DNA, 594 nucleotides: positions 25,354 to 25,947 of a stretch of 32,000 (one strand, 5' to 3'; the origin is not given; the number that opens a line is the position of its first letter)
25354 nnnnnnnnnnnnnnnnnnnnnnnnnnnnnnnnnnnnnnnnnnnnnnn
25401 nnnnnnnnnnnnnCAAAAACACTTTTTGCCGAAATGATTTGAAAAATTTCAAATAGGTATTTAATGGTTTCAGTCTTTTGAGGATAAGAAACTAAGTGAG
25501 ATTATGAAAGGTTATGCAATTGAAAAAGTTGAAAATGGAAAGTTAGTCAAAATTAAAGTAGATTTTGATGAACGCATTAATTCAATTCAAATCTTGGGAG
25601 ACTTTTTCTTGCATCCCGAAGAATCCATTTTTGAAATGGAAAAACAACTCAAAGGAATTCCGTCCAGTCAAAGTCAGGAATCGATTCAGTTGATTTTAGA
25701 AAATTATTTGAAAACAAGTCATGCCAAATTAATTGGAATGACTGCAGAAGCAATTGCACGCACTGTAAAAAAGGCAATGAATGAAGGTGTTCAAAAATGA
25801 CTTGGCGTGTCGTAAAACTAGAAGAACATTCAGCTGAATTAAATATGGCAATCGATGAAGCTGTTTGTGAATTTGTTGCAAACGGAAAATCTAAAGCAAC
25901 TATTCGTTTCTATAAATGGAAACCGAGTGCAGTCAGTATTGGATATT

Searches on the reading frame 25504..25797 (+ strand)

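Call 4: search_protein_families(library=pfam, proteins=[window:25504-25797:+], max_evalue=1)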
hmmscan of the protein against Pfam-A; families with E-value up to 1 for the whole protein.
window:25504-25797:+ (98 aa): 3 families
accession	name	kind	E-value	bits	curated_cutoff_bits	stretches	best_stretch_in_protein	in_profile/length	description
PF10437.14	Lip_prot_lig_C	-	0.00016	21.9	24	1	22-68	25-67/85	Bacterial lipoate protein ligase C-terminus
PF06854.16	Phage_Gp15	-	0.028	14.9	23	1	11-71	12-72/170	Bacteriophage Gp15 protein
PF16509.11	KORA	-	0.094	13.4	26.7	1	46-94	10-57/84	TrfB plasmid transcriptional repressor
